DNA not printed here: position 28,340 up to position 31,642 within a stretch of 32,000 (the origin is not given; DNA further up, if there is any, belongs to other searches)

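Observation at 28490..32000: Zn-ribbon DUF1156 methyltransferase coupled to a DUF499 ATPase: a methylation-linked system of unknown mechanism, cut by the window edge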

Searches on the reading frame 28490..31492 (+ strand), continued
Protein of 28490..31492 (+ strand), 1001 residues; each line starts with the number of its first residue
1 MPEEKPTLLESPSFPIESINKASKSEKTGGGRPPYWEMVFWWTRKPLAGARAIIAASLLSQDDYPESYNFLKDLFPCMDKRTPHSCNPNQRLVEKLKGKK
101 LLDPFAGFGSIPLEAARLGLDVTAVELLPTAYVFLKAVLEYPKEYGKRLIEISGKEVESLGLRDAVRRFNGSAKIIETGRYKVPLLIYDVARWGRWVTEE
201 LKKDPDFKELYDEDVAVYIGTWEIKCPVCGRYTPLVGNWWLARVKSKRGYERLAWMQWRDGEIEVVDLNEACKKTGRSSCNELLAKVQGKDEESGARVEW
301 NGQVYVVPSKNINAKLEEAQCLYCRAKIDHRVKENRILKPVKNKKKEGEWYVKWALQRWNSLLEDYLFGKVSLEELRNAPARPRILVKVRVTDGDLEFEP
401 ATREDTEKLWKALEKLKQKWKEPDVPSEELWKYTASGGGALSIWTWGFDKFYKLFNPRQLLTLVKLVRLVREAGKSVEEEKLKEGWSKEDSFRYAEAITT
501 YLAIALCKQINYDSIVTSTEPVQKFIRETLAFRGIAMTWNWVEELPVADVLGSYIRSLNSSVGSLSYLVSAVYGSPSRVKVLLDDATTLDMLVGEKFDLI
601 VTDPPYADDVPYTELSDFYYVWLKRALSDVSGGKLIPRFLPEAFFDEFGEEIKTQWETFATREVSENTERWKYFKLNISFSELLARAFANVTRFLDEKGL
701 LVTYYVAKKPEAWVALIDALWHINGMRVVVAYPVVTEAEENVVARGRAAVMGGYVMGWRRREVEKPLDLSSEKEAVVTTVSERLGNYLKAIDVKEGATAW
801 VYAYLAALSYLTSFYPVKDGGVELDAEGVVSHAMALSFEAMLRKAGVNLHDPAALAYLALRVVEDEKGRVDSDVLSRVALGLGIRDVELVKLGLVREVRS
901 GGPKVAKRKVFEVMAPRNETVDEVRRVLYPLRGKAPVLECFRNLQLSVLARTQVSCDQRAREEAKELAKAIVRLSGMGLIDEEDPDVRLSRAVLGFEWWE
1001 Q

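Call 48: get_annotated_region(hit=H2, flank=9000)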
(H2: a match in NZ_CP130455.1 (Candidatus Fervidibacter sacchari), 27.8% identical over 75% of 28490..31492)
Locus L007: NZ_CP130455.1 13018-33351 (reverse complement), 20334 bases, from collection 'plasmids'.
description: Candidatus Fervidibacter sacchari strain PD1 plasmid unnamed, complete sequence
organism: Candidatus Fervidibacter sacchari (NCBI taxid 1448929)
taxonomy: Bacteria; Candidatus Fervidibacterota; ; ; ; Candidatus Fervidibacter; Candidatus Fervidibacter sacchari
host: -; source: hot spring sediment; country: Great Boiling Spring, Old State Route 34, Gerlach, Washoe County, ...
typing (MOB-suite, as given by PLSDB): non-mobilizable
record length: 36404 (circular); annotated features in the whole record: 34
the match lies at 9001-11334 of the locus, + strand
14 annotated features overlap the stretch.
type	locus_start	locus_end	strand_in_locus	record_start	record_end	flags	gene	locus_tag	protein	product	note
CDS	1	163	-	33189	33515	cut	-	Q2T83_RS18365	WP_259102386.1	hypothetical protein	-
CDS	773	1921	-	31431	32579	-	-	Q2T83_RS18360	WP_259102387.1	sigma-70 family RNA polymerase sigma factor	GO:0006352 - DNA-templated transcription initiation [Evidence IEA]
CDS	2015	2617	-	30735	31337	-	-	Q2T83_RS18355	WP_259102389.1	sigma-70 family RNA polymerase sigma factor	GO:0006352 - DNA-templated transcription initiation [Evidence IEA]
CDS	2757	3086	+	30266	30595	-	-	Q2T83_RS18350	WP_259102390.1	DUF4258 domain-containing protein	-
CDS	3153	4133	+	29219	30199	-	-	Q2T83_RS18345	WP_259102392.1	DUF6569 family protein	-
CDS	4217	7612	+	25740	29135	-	-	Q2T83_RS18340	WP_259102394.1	helicase-related protein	-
CDS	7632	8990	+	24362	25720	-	rmuC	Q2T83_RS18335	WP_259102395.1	DNA recombination protein RmuC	-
CDS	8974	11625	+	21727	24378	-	-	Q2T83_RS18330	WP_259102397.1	DUF1156 domain-containing protein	-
CDS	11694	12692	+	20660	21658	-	-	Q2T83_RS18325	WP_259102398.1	hypothetical protein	-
CDS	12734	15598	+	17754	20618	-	-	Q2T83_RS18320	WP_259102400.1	DUF499 domain-containing protein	-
CDS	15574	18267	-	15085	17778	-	-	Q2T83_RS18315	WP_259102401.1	AAA family ATPase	-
CDS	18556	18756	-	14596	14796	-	-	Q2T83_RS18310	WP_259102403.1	hypothetical protein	-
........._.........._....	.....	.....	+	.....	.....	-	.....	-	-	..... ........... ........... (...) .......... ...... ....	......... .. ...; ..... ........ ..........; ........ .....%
CDS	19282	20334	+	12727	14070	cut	-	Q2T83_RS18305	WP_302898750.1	hypothetical protein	-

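Call 49: get_annotated_region(hit=H16, flank=9000)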
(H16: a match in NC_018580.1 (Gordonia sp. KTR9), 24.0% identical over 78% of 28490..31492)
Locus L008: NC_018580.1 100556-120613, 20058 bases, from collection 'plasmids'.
description: Gordonia sp. KTR9 plasmid pGKT2, complete sequence
organism: Gordonia sp. KTR9 (NCBI taxid 337191)
taxonomy: Bacteria; Actinomycetota; Actinomycetes; Mycobacteriales; Gordoniaceae; Gordonia; Gordonia sp. KTR9
host: -; source: -; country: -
typing (MOB-suite, as given by PLSDB): mobilizable; replicon rep_cluster_394; relaxase MOBP
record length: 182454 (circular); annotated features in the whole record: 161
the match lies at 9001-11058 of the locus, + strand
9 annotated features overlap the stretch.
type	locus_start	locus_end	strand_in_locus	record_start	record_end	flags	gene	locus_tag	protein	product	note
CDS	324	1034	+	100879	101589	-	-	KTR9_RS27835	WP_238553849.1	hypothetical protein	-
CDS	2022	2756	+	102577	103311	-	-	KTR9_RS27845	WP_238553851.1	hypothetical protein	-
CDS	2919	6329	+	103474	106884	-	-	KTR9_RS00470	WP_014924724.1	helicase-related protein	-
CDS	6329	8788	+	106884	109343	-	-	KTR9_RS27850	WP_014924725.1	hypothetical protein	-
CDS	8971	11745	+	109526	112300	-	-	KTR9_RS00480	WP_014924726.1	DUF1156 domain-containing protein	-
CDS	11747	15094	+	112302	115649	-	-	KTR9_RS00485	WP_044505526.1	DUF499 domain-containing protein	-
CDS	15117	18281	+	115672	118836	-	-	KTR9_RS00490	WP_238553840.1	hypothetical protein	-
CDS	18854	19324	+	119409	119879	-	-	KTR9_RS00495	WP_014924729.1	hypothetical protein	-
CDS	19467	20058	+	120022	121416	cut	-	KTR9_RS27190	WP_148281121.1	hypothetical protein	-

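Call 50: search_dna_similar(query=window:28490-31492:+, collection=plasmids, mode=protein, max_rows=60, rows=spread, max_evalue=0.00001)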
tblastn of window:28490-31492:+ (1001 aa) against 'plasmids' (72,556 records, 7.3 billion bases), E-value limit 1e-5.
Records with a match: 181; places in all: 203; records where one place covers at least 80% of the query: 9.
Best place of each record, by identity: <60% 181.
By first word of the organism name: Klebsiella 28; Rhodococcus 19; Thermus 16; Leptolyngbya 6; Nostoc 5; Haloarcula 5; Halobacterium 5; Planktothrix 4; Haloplanus 4; Candidatus 3; and 60 more.
By predicted mobility (MOB-suite, as given by PLSDB): non-mobilizable 107; conjugative 49; mobilizable 25.
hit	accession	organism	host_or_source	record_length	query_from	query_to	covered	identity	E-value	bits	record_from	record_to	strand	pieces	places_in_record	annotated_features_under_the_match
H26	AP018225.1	Nostoc linckia NIES-25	-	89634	4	914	91%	24.6%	4e-39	166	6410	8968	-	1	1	hypothetical protein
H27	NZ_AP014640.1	Leptolyngbya boryana IAM M-101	-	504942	1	833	83%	24.6%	6e-37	159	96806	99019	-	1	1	DUF1156 domain-containing protein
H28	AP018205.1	Leptolyngbya boryana NIES-2135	-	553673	1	833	83%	24.6%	6e-37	159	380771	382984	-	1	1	hypothetical protein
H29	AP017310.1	Leptolyngbya sp. NIES-3755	-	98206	1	833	83%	24.2%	2e-40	171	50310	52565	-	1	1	hypothetical protein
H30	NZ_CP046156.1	Leptolyngbya sp. BL0902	cell culture,open pond on an algae farm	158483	5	823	82%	23.6%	2e-35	155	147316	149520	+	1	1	DUF1156 domain-containing protein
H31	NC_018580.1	Gordonia sp. KTR9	-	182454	13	791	78%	24.0%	5e-36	156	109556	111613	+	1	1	DUF1156 domain-containing protein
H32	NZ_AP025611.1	Thermus thermophilus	-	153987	13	766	75%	24.5%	7e-29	133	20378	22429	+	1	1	DUF1156 domain-containing protein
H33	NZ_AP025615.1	Thermus thermophilus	-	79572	13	766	75%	24.2%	4e-30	137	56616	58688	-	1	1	DUF1156 domain-containing protein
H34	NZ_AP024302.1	Thermus thermophilus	-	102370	13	766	75%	24.0%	1e-30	139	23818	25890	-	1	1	DUF1156 domain-containing protein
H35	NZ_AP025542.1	Thermus thermophilus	-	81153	13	766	75%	23.9%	4e-29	134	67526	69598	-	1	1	DUF1156 domain-containing protein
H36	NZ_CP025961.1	Rhodococcus qingshengii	cell culture,soil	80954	13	808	64%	27.3%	1e-19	197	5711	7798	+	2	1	DUF1156 domain-containing protein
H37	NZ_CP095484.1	Halorientalis litorea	cell culture,salt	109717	3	782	78%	22.0%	3e-18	99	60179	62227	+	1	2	DUF1156 domain-containing protein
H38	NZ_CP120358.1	Rhodococcus rhodochrous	single cell,petroleum contaminated soil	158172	13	808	60%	28.1%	9e-18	181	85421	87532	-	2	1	DUF1156 domain-containing protein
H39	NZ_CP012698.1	Microbacterium sp. No. 7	whole organism,activated sludge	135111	2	808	63%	26.3%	1e-15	163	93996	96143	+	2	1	DUF1156 domain-containing protein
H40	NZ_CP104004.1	Salinirubellus salinus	cell cuture,Zhoushan marine solar ...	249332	101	765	66%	23.3%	5e-18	98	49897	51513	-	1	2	DUF1156 domain-containing protein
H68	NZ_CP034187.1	Deinococcus psychrotolerans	whole organism,R2A medium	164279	558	757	20%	28.3%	3e-8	66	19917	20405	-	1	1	anti-phage-associated DUF1156 domain-containing protein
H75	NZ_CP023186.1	Klebsiella michiganensis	patient,China: The First Affiliated ...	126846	579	737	16%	27.0%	2e-6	60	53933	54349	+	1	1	DUF1156 domain-containing protein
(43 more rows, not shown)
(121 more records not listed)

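Call 51: get_annotated_region(hit=H68, flank=9000)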
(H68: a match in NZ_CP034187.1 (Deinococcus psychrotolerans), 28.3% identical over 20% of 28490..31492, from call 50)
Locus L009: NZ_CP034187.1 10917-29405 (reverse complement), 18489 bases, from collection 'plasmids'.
description: Deinococcus psychrotolerans strain S14-83 plasmid unnamed3, complete sequence
organism: Deinococcus psychrotolerans (NCBI taxid 2489213)
taxonomy: Bacteria; Deinococcota; Deinococci; Deinococcales; Deinococcaceae; Deinococcus; Deinococcus psychrotolerans
host: -; source: whole organism,R2A medium; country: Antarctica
typing (MOB-suite, as given by PLSDB): non-mobilizable
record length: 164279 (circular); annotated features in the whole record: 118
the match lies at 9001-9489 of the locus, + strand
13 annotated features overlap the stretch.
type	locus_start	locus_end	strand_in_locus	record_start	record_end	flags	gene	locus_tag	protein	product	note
CDS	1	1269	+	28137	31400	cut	-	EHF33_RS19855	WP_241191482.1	UvrD-helicase domain-containing protein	-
CDS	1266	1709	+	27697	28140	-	-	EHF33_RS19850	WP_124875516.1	hypothetical protein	-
CDS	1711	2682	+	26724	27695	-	-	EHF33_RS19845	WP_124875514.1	WYL domain-containing protein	-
CDS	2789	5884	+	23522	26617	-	-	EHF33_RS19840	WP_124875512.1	DUF499 domain-containing protein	-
CDS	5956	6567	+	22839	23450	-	-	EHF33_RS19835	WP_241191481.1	DUF3780 domain-containing protein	-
CDS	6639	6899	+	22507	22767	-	-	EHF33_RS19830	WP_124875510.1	type II toxin-antitoxin system prevent-host-death family antitoxin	GO:0008219 - cell death [Evidence IEA]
CDS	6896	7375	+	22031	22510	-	-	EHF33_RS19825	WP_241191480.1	type II toxin-antitoxin system VapC family toxin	-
CDS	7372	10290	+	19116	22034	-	-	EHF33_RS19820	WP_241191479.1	anti-phage-associated DUF1156 domain-containing protein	GO:0051607 - defense response to virus [Evidence IEA]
CDS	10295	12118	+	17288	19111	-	-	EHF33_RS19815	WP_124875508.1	hypothetical protein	-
CDS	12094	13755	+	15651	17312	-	-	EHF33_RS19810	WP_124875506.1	hypothetical protein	-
CDS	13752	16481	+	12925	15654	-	-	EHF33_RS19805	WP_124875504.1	phospholipase D-like domain-containing anti-phage protein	GO:0051607 - defense response to virus [Evidence IEA]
CDS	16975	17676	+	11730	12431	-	-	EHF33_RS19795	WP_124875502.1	hypothetical protein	-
CDS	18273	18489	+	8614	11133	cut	-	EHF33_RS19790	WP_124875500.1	ATP-dependent helicase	-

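Call 52: get_annotated_region(hit=H75, flank=9000)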
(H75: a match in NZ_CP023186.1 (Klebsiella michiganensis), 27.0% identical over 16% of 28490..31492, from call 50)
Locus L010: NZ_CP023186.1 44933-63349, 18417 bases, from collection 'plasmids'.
description: Klebsiella michiganensis strain K518 plasmid pK518_KPC, complete sequence
organism: Klebsiella michiganensis (NCBI taxid 1134687)
taxonomy: Bacteria; Pseudomonadota; Gammaproteobacteria; Enterobacterales; Enterobacteriaceae; Klebsiella; Klebsiella michiganensis
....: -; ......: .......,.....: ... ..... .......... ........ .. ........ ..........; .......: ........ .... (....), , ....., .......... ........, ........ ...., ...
typing (MOB-suite, as given by PLSDB): conjugative; replicon IncFIA,IncFII,IncU; relaxase MOBF; mating-pair formation MPF_F
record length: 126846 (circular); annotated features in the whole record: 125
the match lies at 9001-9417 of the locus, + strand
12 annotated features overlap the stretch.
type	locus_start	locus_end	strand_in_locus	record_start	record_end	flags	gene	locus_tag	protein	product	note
CDS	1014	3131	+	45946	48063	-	-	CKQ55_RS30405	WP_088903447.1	DUF499 domain-containing protein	-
CDS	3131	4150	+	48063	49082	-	-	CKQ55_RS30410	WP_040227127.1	hypothetical protein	-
CDS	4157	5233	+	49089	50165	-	-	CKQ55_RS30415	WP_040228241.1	SIR2 family protein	-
CDS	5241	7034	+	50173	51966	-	-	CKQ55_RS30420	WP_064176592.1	ATP-binding protein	-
CDS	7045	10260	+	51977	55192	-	-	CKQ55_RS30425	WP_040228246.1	DUF1156 domain-containing protein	-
CDS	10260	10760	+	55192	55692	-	-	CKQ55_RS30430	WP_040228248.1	hypothetical protein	-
CDS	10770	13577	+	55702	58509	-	-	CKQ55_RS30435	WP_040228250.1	SNF2-related protein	-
CDS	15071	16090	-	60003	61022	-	repA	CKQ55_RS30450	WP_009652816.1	plasmid replication initiator RepA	-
CDS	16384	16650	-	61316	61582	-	repA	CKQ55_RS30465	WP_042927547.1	replication regulatory protein RepA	-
CDS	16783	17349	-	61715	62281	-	-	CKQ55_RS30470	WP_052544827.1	phospholipase D family protein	-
CDS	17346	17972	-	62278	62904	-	-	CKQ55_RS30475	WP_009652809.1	DUF2726 domain-containing protein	-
CDS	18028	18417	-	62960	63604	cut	-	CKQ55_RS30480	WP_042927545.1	hypothetical protein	-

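Call 54: find_homologous_proteins(query=L009:5956-6564:+, max_evalue=0.00001)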
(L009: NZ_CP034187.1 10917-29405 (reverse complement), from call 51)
Query L009:5956-6564:+ (203 aa): 483 proteins with E <= 0.00001 among 854 candidates; the best 120 are listed.
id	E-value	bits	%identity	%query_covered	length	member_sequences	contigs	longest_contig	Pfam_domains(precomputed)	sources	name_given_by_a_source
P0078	8.1e-118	410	100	90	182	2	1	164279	PF12635.13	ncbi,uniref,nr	ncbi:DUF3780 domain-containing protein (plasmid) [Deinococcus psychrotolerans]|uniref:DUF3780 domain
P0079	3.8e-95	336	73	100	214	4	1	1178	PF12635.13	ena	-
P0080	2.6e-88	313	71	97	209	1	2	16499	PF12635.13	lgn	-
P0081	3.5e-88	313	69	100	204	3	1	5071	PF12635.13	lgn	-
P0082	1.3e-83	298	65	99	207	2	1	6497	PF12635.13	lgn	-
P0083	1.4e-73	265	62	94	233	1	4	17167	PF12635.13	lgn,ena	-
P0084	1.4e-72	262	60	100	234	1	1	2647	PF12635.13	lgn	-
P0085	5.8e-68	247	58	99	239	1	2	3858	PF12635.13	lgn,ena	-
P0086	8.7e-49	184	49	95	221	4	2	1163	PF12635.13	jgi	jgi:hypothetical protein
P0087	2.7e-48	182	48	97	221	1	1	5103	PF12635.13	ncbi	-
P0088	1.6e-47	180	50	88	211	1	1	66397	PF12635.13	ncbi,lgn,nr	ncbi:MAG: DUF3780 domain-containing protein [Anaerolineae bacterium]|nr:DUF3780 domain-containing pr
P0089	3.2e-47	179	46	97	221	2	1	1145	PF12635.13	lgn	-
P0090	3.2e-47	179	51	89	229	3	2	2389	PF12635.13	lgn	-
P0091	3.3e-47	179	48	88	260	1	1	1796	PF12635.13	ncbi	-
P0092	3.7e-47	179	50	90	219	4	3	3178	PF12635.13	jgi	jgi:hypothetical protein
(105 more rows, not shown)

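Call 58: find_encoding_contigs(protein=P0066, flank=8000, max_places=2)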
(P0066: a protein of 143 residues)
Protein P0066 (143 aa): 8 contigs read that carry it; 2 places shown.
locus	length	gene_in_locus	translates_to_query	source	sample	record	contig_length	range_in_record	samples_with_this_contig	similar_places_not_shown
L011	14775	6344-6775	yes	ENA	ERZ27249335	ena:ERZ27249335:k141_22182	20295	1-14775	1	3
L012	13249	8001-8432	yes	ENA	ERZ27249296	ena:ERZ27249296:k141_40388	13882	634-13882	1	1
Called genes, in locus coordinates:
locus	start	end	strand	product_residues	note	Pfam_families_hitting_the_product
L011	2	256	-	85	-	?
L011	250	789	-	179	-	PF00589:Phage_integrase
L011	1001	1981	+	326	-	PF02086:MethyltransfD12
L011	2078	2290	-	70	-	-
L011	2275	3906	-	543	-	-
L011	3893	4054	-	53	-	-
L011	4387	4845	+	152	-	-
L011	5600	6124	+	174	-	-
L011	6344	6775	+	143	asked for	-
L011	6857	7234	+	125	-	-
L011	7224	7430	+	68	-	-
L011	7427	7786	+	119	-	PF18902:DUF5658 (weak)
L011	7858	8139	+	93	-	-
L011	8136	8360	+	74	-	-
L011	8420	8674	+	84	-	-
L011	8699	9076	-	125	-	-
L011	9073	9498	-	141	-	-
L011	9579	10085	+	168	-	-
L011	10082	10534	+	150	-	-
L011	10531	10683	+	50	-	-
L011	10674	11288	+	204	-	-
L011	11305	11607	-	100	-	-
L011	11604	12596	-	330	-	-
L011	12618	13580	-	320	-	-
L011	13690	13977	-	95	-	-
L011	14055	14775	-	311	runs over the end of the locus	-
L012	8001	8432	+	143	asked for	-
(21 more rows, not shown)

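Call 59: find_encoding_contigs(protein=P0069, flank=8000, max_places=2)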
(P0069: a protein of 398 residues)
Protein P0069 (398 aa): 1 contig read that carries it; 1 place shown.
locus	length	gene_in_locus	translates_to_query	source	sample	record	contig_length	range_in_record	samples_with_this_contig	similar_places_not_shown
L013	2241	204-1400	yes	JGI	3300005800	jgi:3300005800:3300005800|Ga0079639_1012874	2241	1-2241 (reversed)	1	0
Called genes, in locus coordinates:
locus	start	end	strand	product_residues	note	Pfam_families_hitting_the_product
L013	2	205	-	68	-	?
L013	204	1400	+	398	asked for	-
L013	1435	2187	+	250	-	-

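Call 61: find_encoding_contigs(protein=P0064, flank=8000, max_places=2)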
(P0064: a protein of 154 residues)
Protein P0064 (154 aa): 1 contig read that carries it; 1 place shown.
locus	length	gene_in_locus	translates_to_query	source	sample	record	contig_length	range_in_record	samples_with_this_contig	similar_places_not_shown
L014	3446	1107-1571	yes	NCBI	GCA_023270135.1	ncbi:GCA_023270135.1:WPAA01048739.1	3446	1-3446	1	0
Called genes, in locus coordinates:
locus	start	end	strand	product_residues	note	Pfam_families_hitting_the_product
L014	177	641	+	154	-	-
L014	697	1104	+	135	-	-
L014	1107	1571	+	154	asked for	-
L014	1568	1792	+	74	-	-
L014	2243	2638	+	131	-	-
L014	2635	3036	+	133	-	-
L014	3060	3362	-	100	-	-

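Call 62: find_encoding_contigs(protein=P0065, flank=8000, max_places=2)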
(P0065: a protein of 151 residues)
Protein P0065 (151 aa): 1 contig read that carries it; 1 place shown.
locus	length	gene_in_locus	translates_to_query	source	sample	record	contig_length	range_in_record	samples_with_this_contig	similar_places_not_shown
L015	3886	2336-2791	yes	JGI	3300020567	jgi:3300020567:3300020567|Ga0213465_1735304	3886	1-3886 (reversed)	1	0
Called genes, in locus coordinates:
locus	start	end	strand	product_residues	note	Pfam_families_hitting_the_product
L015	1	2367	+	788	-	PF04465:DUF499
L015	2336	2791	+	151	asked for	-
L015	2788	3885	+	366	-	?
